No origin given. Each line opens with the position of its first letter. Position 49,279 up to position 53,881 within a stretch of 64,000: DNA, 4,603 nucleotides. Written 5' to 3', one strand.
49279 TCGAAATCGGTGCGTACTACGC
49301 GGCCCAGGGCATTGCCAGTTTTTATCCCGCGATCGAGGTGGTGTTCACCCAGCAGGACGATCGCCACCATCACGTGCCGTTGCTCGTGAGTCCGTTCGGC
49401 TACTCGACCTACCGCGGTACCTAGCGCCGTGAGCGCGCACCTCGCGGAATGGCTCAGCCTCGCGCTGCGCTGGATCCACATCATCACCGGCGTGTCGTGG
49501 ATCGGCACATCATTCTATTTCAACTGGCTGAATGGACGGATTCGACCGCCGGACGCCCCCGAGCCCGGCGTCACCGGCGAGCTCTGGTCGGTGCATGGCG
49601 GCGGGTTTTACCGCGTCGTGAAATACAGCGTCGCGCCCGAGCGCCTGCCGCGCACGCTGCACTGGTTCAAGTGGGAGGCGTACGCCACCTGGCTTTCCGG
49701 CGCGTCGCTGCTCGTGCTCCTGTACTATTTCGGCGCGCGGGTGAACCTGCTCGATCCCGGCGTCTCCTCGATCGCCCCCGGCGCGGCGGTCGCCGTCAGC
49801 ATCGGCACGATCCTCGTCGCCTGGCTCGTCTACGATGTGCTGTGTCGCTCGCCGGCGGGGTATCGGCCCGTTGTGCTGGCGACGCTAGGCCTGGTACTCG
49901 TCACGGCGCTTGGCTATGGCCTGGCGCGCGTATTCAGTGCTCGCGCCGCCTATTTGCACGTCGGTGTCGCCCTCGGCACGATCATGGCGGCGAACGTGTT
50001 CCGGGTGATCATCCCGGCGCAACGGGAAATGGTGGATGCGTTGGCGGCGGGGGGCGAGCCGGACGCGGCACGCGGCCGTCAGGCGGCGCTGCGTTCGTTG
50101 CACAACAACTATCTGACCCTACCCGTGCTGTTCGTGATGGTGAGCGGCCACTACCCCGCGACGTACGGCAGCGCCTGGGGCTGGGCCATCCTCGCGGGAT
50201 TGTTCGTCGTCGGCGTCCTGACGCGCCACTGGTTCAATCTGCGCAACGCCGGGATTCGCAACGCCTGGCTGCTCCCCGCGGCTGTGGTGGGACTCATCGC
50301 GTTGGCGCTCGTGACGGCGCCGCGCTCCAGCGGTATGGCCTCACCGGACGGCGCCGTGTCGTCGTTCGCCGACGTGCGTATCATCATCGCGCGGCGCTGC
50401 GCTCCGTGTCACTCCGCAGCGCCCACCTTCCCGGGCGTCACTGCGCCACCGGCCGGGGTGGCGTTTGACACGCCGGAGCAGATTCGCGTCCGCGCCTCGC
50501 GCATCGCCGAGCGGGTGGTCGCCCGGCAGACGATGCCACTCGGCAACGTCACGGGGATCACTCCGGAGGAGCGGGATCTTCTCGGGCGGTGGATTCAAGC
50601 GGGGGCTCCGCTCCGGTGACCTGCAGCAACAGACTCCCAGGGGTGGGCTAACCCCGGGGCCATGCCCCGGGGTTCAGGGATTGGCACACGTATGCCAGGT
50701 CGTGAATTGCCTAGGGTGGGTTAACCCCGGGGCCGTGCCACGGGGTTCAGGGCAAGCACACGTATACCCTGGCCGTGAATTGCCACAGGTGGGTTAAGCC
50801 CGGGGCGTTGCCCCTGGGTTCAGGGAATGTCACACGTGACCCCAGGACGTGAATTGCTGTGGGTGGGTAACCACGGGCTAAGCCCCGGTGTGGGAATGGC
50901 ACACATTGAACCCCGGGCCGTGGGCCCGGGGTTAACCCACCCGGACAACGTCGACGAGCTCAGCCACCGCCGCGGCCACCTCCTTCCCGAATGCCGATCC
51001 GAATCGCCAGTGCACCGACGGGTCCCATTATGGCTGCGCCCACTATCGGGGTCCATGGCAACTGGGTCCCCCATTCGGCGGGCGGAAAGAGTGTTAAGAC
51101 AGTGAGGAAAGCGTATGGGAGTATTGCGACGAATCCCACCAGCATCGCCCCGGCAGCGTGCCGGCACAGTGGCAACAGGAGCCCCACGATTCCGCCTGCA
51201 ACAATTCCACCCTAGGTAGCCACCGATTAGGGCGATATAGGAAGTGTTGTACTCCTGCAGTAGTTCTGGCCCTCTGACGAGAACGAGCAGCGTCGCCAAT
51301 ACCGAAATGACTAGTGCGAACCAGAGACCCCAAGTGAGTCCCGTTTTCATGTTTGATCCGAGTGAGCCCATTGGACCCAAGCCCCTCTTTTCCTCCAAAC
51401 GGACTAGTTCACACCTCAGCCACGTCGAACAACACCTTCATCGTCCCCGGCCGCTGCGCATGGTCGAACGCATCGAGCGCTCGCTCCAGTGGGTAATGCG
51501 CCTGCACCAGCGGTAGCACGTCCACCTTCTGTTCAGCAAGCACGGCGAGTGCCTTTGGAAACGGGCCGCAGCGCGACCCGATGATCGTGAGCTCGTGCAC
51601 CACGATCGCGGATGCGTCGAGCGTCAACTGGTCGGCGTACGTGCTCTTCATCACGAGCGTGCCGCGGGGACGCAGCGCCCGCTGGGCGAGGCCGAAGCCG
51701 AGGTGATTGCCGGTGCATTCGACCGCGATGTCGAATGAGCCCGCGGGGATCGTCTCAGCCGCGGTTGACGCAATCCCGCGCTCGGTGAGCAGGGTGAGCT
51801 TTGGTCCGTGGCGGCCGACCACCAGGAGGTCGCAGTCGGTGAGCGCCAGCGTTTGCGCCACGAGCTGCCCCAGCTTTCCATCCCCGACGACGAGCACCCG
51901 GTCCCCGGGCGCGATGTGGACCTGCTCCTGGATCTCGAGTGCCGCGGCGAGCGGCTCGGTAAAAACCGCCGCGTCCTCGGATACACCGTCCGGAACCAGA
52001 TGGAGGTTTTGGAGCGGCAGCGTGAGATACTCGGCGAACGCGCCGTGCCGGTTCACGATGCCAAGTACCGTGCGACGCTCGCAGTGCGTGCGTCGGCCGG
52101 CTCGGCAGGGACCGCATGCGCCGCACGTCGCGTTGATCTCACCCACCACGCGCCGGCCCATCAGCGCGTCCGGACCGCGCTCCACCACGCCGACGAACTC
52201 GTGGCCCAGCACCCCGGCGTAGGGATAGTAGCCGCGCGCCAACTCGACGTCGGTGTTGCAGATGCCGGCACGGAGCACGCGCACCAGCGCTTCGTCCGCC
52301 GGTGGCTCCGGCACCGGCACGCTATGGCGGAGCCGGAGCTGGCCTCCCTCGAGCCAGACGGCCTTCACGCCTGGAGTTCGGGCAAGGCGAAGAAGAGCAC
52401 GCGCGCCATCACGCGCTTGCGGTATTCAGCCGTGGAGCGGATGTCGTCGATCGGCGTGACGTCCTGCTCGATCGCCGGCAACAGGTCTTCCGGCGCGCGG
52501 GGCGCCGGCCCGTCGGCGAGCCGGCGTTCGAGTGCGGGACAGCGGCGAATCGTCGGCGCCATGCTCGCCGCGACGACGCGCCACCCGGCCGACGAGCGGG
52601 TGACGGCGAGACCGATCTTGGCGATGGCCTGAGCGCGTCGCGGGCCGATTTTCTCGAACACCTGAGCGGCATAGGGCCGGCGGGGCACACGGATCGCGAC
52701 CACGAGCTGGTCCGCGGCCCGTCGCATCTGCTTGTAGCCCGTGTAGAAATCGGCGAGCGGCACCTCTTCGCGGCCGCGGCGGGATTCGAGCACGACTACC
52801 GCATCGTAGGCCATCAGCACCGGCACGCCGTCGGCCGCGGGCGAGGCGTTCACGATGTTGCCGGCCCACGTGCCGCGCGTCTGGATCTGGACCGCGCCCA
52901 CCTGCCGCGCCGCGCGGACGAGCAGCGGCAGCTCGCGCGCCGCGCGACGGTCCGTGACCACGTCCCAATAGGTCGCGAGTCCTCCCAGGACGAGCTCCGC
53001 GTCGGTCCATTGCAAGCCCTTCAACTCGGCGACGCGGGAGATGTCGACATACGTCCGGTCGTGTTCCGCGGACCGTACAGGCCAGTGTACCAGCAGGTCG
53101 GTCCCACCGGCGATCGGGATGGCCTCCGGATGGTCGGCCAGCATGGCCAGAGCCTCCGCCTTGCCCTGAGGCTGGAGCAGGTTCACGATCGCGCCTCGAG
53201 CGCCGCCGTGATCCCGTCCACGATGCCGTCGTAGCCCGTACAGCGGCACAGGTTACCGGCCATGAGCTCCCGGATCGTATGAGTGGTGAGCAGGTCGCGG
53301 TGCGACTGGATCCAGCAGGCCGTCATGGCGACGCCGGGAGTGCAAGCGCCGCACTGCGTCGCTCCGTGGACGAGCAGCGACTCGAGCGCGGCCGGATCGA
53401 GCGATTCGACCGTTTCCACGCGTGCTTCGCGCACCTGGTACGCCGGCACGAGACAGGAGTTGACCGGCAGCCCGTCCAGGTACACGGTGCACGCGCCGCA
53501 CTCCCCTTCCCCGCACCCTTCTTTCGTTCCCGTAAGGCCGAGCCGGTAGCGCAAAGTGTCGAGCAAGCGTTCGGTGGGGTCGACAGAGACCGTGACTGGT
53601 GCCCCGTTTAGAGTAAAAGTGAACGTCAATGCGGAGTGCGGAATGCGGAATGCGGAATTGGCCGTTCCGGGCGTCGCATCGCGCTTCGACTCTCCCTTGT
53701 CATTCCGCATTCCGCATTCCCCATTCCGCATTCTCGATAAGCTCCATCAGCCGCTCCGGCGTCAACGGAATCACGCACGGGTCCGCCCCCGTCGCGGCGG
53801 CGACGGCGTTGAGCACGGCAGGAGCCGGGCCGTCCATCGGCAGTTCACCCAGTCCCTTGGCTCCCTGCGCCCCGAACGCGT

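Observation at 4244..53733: A family of elements built from tandem heptamer repeats, often as long hairpins (six copies in 64 kb)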

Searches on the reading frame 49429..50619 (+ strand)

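Call 80: search_protein_families(library=pfam, proteins=[window:49429-50619:+], max_evalue=0.00001)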
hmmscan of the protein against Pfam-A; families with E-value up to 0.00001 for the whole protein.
window:49429-50619:+ (396 aa): 1 family
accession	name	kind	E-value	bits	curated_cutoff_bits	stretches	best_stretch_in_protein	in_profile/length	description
PF06181.16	Urate_ox_N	-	1.4e-121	405.9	26.9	1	4-296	2-294/295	Urate oxidase N-terminal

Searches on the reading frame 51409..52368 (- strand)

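Call 80: search_protein_families(library=pfam, proteins=[window:51409-52368:-], max_evalue=0.00001)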
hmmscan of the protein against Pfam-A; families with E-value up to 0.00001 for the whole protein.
window:51409-52368:- (319 aa): 3 families
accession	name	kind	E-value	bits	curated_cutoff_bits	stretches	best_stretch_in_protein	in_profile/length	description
PF08240.17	ADH_N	-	1.6e-21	76.9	23.5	1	24-127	2-104/104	Alcohol dehydrogenase GroES-like domain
PF00107.32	ADH_zinc_N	-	1.5e-07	31.9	31.8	1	203-275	50-125/129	Zinc-binding dehydrogenase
PF16912.11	Glu_dehyd_C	-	2.7e-07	30.7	34.9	1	143-312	20-207/211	Glucose dehydrogenase C-terminus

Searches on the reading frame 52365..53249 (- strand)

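Call 18: search_protein_families(library=pfam, proteins=[window:52365-53249:-])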
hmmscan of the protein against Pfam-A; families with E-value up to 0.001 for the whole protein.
window:52365-53249:- (294 aa): 2 families
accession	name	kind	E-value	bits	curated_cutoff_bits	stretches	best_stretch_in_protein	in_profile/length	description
PF00941.27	FAD_binding_5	-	2.4e-41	141.8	27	1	23-190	4-169/170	FAD binding domain in molybdopterin dehydrogenase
PF03450.22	CO_deh_flav_C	-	1.4e-10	41.6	25.5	1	200-288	4-98/102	CO dehydrogenase flavoprotein C-terminal domain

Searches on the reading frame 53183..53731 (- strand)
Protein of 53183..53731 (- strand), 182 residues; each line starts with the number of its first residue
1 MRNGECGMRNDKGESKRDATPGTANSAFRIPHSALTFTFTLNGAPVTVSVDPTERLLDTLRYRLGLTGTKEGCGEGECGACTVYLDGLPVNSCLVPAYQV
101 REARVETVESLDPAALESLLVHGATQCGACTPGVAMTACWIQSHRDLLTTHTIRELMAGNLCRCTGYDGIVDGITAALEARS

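Call 18: search_protein_families(library=pfam, proteins=[window:53183-53731:-])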
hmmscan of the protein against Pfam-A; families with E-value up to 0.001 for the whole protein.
window:53183-53731:- (182 aa): 3 families
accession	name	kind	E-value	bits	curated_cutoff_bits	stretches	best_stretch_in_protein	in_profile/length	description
PF01799.25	Fer2_2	-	1.1e-17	64.3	30.3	1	115-174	14-74/75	[2Fe-2S] binding domain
PF00111.32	Fer2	-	1.4e-08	35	21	1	39-86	1-48/77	2Fe-2S iron-sulfur cluster binding domain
PF13085.11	Fer2_3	-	0.0001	22.7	27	1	71-111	50-89/107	2Fe-2S iron-sulfur cluster binding domain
